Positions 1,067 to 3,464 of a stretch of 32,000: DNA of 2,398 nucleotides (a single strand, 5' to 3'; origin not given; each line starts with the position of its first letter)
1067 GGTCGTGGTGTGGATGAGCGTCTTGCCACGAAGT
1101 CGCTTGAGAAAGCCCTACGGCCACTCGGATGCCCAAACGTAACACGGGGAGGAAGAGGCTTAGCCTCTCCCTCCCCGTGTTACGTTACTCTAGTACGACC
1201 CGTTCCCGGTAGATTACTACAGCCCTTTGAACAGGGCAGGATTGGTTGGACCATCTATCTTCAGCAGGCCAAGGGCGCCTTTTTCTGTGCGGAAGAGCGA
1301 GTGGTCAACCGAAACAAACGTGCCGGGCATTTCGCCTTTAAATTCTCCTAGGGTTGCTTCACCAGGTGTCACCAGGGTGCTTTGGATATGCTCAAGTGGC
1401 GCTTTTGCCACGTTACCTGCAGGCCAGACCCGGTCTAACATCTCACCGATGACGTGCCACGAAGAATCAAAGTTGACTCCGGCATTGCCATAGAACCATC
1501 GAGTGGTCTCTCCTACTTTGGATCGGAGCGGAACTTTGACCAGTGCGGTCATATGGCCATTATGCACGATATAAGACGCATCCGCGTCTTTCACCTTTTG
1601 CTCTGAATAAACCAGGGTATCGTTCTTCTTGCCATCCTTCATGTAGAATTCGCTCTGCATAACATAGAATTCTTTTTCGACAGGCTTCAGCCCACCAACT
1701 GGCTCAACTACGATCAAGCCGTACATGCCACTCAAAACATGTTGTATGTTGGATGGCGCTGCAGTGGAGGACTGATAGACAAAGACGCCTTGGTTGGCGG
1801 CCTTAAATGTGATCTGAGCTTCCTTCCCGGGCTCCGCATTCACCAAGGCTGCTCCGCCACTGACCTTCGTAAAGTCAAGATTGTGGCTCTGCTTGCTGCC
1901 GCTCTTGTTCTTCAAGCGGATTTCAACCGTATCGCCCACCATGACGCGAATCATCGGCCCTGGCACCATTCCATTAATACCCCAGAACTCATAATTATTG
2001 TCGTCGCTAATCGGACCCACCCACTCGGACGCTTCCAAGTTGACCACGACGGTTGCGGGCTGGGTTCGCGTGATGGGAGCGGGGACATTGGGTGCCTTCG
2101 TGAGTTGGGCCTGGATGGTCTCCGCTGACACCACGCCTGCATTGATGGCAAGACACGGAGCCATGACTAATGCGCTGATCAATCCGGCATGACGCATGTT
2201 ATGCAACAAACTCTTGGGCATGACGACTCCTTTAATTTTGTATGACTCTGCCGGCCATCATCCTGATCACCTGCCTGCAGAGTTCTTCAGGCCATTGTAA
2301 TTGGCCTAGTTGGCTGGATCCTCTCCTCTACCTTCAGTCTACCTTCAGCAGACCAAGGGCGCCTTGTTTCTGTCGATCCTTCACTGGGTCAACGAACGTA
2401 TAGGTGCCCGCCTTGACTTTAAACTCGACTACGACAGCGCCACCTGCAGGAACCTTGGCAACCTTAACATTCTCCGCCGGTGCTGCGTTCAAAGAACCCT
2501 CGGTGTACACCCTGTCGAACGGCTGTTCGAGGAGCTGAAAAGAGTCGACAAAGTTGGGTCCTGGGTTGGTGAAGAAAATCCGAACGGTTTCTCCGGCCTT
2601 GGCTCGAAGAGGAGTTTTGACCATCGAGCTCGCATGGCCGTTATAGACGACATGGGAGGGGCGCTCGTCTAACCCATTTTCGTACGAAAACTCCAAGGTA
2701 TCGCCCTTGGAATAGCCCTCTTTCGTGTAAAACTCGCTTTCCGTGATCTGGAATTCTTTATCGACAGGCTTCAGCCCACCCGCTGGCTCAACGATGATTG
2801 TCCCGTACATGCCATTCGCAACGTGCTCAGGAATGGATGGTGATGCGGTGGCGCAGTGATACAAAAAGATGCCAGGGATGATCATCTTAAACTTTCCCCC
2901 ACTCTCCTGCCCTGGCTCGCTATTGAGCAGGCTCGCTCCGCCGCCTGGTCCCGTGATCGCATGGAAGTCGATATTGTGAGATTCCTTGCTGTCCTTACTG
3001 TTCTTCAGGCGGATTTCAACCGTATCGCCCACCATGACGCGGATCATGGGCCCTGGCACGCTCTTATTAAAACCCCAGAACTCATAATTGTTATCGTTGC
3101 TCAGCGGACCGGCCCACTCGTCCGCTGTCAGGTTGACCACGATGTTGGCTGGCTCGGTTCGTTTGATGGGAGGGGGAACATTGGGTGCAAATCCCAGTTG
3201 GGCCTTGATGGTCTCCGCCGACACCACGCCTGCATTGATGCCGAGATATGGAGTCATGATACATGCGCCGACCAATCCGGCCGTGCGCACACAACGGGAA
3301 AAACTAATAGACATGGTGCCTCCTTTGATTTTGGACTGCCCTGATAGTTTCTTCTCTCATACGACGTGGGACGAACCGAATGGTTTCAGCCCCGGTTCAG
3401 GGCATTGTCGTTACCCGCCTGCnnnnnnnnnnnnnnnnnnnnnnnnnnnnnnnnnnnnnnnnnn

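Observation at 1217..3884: Tandem NirK-family genes with complementary loss of copper and catalytic residues: a possible obligate heteromeric nitrite reductase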

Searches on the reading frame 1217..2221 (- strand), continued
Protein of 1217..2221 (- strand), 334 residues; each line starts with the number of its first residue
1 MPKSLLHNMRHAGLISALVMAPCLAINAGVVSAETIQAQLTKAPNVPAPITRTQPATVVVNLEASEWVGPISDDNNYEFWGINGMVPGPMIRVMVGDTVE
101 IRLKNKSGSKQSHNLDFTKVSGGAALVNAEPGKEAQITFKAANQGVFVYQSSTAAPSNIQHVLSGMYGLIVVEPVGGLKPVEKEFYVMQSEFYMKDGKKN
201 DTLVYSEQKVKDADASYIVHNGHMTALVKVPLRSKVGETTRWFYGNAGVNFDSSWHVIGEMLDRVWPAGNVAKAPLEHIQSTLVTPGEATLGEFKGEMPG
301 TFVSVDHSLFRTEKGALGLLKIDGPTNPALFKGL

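Call 67: fold_search(model_id=the predicted structure, library=pdb)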
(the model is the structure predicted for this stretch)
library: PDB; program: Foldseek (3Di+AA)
matches with E <= 10: 1318; with E <= 0.001: 570
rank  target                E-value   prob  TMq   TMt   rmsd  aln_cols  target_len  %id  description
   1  2zoo_A                2.3e-37  1.00  0.82  0.63   3.1       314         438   42  Crystal structure of nitrite reductase from Pseudoalteromonas haloplanktis TAC125 (released 2009-06-09)
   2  2yqb                  2.3e-37  1.00  0.84  0.62   2.5       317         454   42  Structure of P93A variant of three-domain heme-Cu nitrite reductase from Ralstonia pickettii at 1.4 A resolution (released 2013-04-03)
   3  7r2u                  2.5e-37  1.00  0.85  0.63   2.2       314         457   44  CRYSTAL STRUCTURE OF AS-ISOLATED Q262N MUTANT OF THREE-DOMAIN HEME-CU NITRITE REDUCTASE FROM RALSTONIA PICKETTII (released 2023-02-15)
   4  9fom                  3.0e-37  1.00  0.85  0.63   2.2       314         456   44  CRYSTAL STRUCTURE OF AS-ISOLATED F295L MUTANT OF THREE-DOMAIN HEME-CU NITRITE REDUCTASE FROM RALSTONIA PICKETTII (released 2025-06-25)
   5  9fui                  3.5e-37  1.00  0.85  0.63   2.4       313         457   44  CRYSTAL STRUCTURE OF NITRIC OXIDE TREATED F295L MUTANT OF THREE-DOMAIN HEME-CU NITRITE REDUCTASE FROM RALSTONIA PICKETTI (released 2025-07-09)
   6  6qq1                  3.5e-37  1.00  0.83  0.61   2.4       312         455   43  Crystal structure of as isolated Y323F mutant of haem-Cu containing nitrite reductase from Ralstonia pickettii (released 2019-11-06)
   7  3zbm                  5.1e-37  1.00  0.83  0.61   2.7       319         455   42  Structure of M92A variant of three-domain heme-Cu nitrite reductase from Ralstonia pickettii (released 2013-04-03)
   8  9fuj                  5.7e-37  1.00  0.85  0.63   2.2       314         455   44  CRYSTAL STRUCTURE OF REDUCED F295L MUTANT OF THREE-DOMAIN HEME-CU NITRITE REDUCTASE FROM RALSTONIA PICKETTII (released 2025-07-09)
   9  9fuk                  6.4e-37  1.00  0.85  0.63   2.2       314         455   44  CRYSTAL STRUCTURE OF NITRIC OXIDE-TREATED Q262N MUTANT OF THREE-DOMAIN HEME-CU NITRITE REDUCTASE FROM RALSTONIA PICKETTI (released 2025-07-09)
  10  6qpv_I                7.1e-37  1.00  0.85  0.63   2.4       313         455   44  Crystal structure of as isolated Y323A mutant of haem-Cu containing nitrite reductase from Ralstonia pickettii (released 2019-11-06)
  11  6qpv_A                8.9e-37  1.00  0.85  0.63   2.4       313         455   44  Crystal structure of as isolated Y323A mutant of haem-Cu containing nitrite reductase from Ralstonia pickettii (released 2019-11-06)
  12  3ziy                  9.4e-37  1.00  0.85  0.63   2.2       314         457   44  Structure of three-domain heme-Cu nitrite reductase from Ralstonia pickettii at 1.01 A resolution (released 2013-03-27)
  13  6qpu_F                1.1e-36  1.00  0.85  0.88   2.3       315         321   43  Crystal structure of as isolated synthetic core domain of nitrite reductase from Ralstonia pickettii (residues 1-331) (released 2019-11-06)
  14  4ax3_D                1.1e-36  1.00  0.85  0.63   2.4       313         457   44  Structure of three-domain heme-Cu nitrite reductase from Ralstonia pickettii at 1.6 A resolution (released 2013-03-27)
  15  5ocf                  1.1e-36  1.00  0.84  0.62   2.7       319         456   42  Crystal structure of nitric oxide bound to three-domain heme-Cu nitrite reductase from Ralstonia pickettii (released 2018-06-27)
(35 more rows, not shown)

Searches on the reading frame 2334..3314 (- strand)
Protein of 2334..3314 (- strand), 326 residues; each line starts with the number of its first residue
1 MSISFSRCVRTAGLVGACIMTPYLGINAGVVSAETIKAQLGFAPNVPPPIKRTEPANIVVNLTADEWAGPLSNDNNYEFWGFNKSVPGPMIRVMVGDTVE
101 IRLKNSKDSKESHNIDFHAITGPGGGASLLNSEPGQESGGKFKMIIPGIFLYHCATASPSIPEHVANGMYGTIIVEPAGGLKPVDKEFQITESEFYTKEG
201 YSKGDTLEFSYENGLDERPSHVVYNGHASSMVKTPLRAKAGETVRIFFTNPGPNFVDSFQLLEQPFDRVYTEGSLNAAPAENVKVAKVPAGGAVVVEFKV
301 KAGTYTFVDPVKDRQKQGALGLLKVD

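Call 3: search_protein_families(library=pfam, proteins=[window:2334-3314:-], max_evalue=0.01)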
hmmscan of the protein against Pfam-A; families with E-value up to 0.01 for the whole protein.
window:2334-3314:- (326 aa): 2 families
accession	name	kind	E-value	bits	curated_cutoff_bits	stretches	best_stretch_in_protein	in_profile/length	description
PF07732.21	Cu-oxidase_3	-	1.9e-13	51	21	1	76-177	14-116/119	Multicopper oxidase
PF07731.20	Cu-oxidase_2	-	1.4e-07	31.8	20.4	0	133-177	96-135/137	Multicopper oxidase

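Call 4: search_protein_families(library=ncbifam, proteins=[window:2334-3314:-], max_evalue=0.01)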
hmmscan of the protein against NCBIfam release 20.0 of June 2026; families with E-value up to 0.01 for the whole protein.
window:2334-3314:- (326 aa): 6 families
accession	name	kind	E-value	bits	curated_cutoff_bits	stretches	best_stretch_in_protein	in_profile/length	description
TIGR02376.1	Cu_nitrite_red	equivalog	3.9e-70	236.8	296.3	1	43-325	13-310/326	copper-containing nitrite reductase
TIGR01480.1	copper_res_A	subfamily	7.4e-09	34.6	478.95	1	80-193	67-179/593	copper resistance system multicopper oxidase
TIGR03388.1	ascorbase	equivalog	9.4e-07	27.9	614.8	1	81-204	24-151/542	L-ascorbate oxidase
NF008135.0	PRK10883.1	equivalog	1.2e-06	27.3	581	1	26-177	16-165/471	cell division protein FtsP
NF008205.1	PRK10965.1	equivalog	6.1e-06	25.3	525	1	43-176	31-164/529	multicopper oxidase CueO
TIGR03095.1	rusti_cyanin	equivalog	0.0027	17.9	146.7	0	148-176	125-148/148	rusticyanin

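Call 5: search_solved_structures(query=window:2334-3314:-, show_alignments=2)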
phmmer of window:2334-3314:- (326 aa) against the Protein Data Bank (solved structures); distinct sequences matched with E-value up to 0.001: 155 (the best 60 are shown).
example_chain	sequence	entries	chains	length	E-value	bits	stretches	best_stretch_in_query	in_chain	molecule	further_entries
6the_A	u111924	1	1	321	7.8e-82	278.5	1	37-325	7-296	Copper-containing nitrite reductase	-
6tfd_A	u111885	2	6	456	1e-79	271.5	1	45-326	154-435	Copper-containing nitrite reductase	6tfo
2dv6_A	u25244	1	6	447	1e-79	271.5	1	45-326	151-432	Nitrite reductase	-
6qpt_A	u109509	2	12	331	5.7e-74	252.6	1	31-326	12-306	Copper-containing nitrite reductase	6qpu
2yqb_A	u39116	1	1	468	5.8e-74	252.6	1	32-326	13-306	COPPER-CONTAINING NITRITE REDUCTASE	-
9fom_A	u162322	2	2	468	9.1e-74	251.9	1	32-326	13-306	Copper-containing nitrite reductase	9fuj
3zbm_A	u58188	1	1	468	1e-73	251.8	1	32-326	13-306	COPPER-CONTAINING NITRITE REDUCTASE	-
9fui_A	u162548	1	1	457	1e-73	251.8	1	32-326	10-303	Copper-containing nitrite reductase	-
9fuh_A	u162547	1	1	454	1.3e-73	251.5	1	32-326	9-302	Copper-containing nitrite reductase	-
7qq2_A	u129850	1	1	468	1.3e-73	251.5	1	32-326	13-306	Copper-containing nitrite reductase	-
3ziy_A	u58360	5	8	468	1.3e-73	251.4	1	32-326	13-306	COPPER-CONTAINING NITRITE REDUCTASE | Nitrite reductase, copper-containing | Nitrite reductase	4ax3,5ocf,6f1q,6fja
6qq1_A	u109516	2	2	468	1.4e-73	251.4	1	32-326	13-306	Copper-containing nitrite reductase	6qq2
6qpz_A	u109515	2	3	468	1.4e-73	251.4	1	32-326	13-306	Copper-containing nitrite reductase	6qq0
6qpv_A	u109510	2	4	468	1.4e-73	251.3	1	32-326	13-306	Copper-containing nitrite reductase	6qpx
7r2u_A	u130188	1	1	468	2e-73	250.9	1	32-326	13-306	Copper-containing nitrite reductase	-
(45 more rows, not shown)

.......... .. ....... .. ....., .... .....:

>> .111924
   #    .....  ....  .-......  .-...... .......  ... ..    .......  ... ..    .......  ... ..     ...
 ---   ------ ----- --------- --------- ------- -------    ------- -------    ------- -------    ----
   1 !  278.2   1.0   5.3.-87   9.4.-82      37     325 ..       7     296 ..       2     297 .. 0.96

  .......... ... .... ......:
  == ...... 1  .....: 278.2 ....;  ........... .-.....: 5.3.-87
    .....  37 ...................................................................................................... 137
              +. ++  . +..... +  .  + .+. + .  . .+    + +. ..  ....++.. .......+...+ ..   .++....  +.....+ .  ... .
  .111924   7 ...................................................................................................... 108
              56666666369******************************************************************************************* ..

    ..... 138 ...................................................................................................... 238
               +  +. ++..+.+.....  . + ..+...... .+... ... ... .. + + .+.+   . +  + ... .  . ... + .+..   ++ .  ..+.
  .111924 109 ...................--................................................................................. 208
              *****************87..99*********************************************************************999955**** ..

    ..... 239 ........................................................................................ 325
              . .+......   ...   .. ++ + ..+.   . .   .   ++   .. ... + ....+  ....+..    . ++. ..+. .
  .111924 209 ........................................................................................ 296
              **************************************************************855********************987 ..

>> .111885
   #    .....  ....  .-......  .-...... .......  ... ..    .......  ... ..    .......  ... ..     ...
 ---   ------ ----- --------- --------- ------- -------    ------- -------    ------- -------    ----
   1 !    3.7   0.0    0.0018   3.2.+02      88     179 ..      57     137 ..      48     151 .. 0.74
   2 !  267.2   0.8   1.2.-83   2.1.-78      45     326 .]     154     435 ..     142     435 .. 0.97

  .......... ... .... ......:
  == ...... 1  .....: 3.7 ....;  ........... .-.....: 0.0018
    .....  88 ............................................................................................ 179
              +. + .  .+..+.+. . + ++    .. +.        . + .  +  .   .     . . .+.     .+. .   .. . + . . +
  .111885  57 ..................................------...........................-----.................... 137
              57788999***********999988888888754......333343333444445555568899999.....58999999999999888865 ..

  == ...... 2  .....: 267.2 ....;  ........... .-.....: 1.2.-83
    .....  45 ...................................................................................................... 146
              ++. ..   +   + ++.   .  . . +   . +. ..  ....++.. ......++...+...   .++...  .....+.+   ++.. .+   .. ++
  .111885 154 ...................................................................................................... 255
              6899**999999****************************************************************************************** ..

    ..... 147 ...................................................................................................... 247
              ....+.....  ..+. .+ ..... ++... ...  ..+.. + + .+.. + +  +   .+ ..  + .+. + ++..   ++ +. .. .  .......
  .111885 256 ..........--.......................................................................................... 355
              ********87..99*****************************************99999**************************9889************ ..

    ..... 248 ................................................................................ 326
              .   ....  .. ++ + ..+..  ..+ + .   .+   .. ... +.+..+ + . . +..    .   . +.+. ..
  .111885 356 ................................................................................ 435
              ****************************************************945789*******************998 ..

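Call 17: find_related_loci(query=window:2334-3314:-, collection=genome_contigs, flank=8000)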
Query window:2334-3314:- (326 aa) in genome_contigs; peptide patterns used: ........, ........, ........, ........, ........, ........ (x = any residue, [..] = any of these).
107 stretches matched a pattern; 56 encode a relative of the query (tblastn E <= 1e-3); 56 distinct loci.
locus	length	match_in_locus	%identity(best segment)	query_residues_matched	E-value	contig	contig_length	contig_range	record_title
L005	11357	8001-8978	98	1-326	0e+0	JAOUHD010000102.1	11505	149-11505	MAG: Nitrospira sp. isolate 4_1_May_SF_Bin53 4_1_May_SF_Bin53_scaffold_2343_c1, whole genome shotgun sequence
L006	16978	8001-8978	98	1-326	0e+0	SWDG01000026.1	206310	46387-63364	MAG: Nitrospira sp. isolate RSF1 Nitrospira_sp_RSF1_1, whole genome shotgun sequence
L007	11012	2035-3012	97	1-326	0e+0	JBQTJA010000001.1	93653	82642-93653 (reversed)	MAG: Nitrospiraceae bacterium isolate SAW245 c_000000453177, whole genome shotgun sequence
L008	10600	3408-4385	97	1-326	0e+0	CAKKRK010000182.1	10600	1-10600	Nitrospiraceae bacterium isolate Hainich-H41-bin216-1 genome assembly, contig: H41-bin216_1_Hain_H41_02um_R2_5460_length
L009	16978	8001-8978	93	1-326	0e+0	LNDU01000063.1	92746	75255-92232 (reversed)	MAG: Nitrospira sp. Ga0074138 Ga0074138_158.1, whole genome shotgun sequence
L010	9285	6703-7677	93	1-326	0e+0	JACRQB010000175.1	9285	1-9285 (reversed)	MAG: Nitrospirae bacterium isolate NC_groundwater_2002_Pr3_S-0.65um_55_23 SR2-18-Sp65_coassembly_scaffold_114638, whole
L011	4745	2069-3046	93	1-326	0e+0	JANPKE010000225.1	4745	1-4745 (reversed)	MAG: Nitrospirota bacterium isolate VAR_61_metabat_315 VAR_61_k141_1583631, whole genome shotgun sequence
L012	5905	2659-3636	91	1-326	0e+0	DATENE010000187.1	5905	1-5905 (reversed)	MAG TPA_asm: Nitrospiraceae bacterium isolate SMAG_U8961 k141_330530, whole genome shotgun sequence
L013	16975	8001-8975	89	1-326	0e+0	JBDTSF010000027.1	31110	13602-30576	MAG: Nitrospirota bacterium isolate cluster3_bin.264 NODE_4276_length_31110_cov_89.269940, whole genome shotgun sequence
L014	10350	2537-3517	87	1-326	0e+0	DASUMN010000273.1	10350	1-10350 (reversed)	MAG TPA_asm: Nitrospira sp. isolate SMAG_U1574 k141_1028757, whole genome shotgun sequence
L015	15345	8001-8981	88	1-326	0e+0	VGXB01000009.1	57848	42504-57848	MAG: Nitrospira sp. isolate M_DeepCast_50m_m2_151 M_DeepCast_50m_m2_151_Ga0194121_10000722, whole genome shotgun sequenc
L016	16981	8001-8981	87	1-326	0e+0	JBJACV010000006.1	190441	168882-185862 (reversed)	MAG: Nitrospira sp. isolate RAS-S14-bin2 k141_1129872_length_190441_cov_28.8720, whole genome shotgun sequence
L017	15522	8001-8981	87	1-326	0e+0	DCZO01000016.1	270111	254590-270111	MAG TPA_asm: Nitrospira sp. UBA2082 UBA2082_contig_74, whole genome shotgun sequence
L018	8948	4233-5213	87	1-326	0e+0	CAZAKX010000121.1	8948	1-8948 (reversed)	MAG TPA_asm: uncultured Nitrospira sp. isolate SRP237561_co1_244 genome assembly, contig: NODE_15486_length_8948_cov_39.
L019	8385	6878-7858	87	1-326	0e+0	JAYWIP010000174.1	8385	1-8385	MAG: Nitrospira sp. isolate bin468 L22_k97_543210, whole genome shotgun sequence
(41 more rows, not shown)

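Call 62: predict_structure(alignment_id=A1)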
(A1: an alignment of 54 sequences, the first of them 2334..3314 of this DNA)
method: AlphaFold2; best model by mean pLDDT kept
length: 326 residues; sequences in the alignment: 54
mean_pLDDT: 86.2   pTM: 0.85
mean pLDDT of the five models: 86.2, 84.5, 83.5, 83.1, 80.0
residues with pLDDT >= 90: 239; 70-90: 43; 50-70: 11; < 50: 33
segments of 3 or more residues with pLDDT < 50: 1-31
pLDDT, mean of each block of 10 residues (from residue 1): 29 30 35 85 96 93 96 95 96 94 96 84 64 94 91 72 87 91 96 95 94 92 94 96 98 91 96 91 96 96 96 93 96
secondary structure, 60 per line:
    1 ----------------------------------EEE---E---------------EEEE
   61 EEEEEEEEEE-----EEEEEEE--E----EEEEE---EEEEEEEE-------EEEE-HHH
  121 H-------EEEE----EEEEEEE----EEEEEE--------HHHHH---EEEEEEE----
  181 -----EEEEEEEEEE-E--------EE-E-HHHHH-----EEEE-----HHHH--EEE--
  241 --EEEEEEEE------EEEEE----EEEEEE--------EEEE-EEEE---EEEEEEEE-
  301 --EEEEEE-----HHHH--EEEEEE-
elements in order: E35-37 E57-70 E76-82 E90-94 E98-105 E113-116 H118-121 E129-132 E137-143 E148-153 H162-166 E170-176 E186-195 H211-215 E221-224 H230-233 E236-238 E243-250 E257-261 E266-271 E280-283 E285-288 E292-299 E303-308 H314-317 E320-325

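Call 66: fold_search(model_id=the predicted structure, library=pdb)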
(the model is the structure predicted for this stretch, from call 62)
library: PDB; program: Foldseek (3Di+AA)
matches with E <= 10: 1678; with E <= 0.001: 581
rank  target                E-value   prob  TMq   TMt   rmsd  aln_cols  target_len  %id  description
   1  4ax3_B                9.1e-37  1.00  0.85  0.61   2.0       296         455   46  Structure of three-domain heme-Cu nitrite reductase from Ralstonia pickettii at 1.6 A resolution (released 2013-03-27)
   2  9fui                  1.9e-36  1.00  0.85  0.61   2.0       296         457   46  CRYSTAL STRUCTURE OF NITRIC OXIDE TREATED F295L MUTANT OF THREE-DOMAIN HEME-CU NITRITE REDUCTASE FROM RALSTONIA PICKETTI (released 2025-07-09)
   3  2yqb                  2.0e-36  1.00  0.85  0.61   2.0       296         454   46  Structure of P93A variant of three-domain heme-Cu nitrite reductase from Ralstonia pickettii at 1.4 A resolution (released 2013-04-03)
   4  3zbm                  3.1e-36  1.00  0.85  0.61   2.0       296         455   46  Structure of M92A variant of three-domain heme-Cu nitrite reductase from Ralstonia pickettii (released 2013-04-03)
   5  9fom                  3.3e-36  1.00  0.85  0.61   2.0       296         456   46  CRYSTAL STRUCTURE OF AS-ISOLATED F295L MUTANT OF THREE-DOMAIN HEME-CU NITRITE REDUCTASE FROM RALSTONIA PICKETTII (released 2025-06-25)
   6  6qpv_I                4.1e-36  1.00  0.85  0.61   2.0       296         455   46  Crystal structure of as isolated Y323A mutant of haem-Cu containing nitrite reductase from Ralstonia pickettii (released 2019-11-06)
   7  5ue6_F                4.4e-36  1.00  0.85  0.90   2.1       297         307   45  Structure of nitrite reductase AniA from Neisseria gonorrhoeae, space group I4122 (released 2017-02-01)
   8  9fuk                  5.4e-36  1.00  0.85  0.61   2.0       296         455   46  CRYSTAL STRUCTURE OF NITRIC OXIDE-TREATED Q262N MUTANT OF THREE-DOMAIN HEME-CU NITRITE REDUCTASE FROM RALSTONIA PICKETTI (released 2025-07-09)
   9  5tb7_A                6.0e-36  1.00  0.85  0.88   2.1       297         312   45  Structure of nitrite reductase AniA from Neisseria gonorrhoeae, space group P212121 (released 2017-02-01)
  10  6fja                  6.7e-36  1.00  0.85  0.61   2.0       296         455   46  Crystal structure of T2D three-domain heme-Cu nitrite reductase from Ralstonia pickettii (released 2018-06-27)
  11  3ziy                  6.7e-36  1.00  0.85  0.61   2.0       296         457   46  Structure of three-domain heme-Cu nitrite reductase from Ralstonia pickettii at 1.01 A resolution (released 2013-03-27)
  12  9fuj                  7.5e-36  1.00  0.85  0.61   2.0       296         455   46  CRYSTAL STRUCTURE OF REDUCED F295L MUTANT OF THREE-DOMAIN HEME-CU NITRITE REDUCTASE FROM RALSTONIA PICKETTII (released 2025-07-09)
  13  6qpx_A                7.9e-36  1.00  0.85  0.61   2.0       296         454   46  Crystal structure of nitrite bound Y323A mutant of haem-Cu containing nitrite reductase from Ralstonia pickettii (released 2019-11-06)
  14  6qpv_A                7.9e-36  1.00  0.85  0.61   2.0       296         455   46  Crystal structure of as isolated Y323A mutant of haem-Cu containing nitrite reductase from Ralstonia pickettii (released 2019-11-06)
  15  6qq1                  8.8e-36  1.00  0.85  0.61   2.0       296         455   46  Crystal structure of as isolated Y323F mutant of haem-Cu containing nitrite reductase from Ralstonia pickettii (released 2019-11-06)
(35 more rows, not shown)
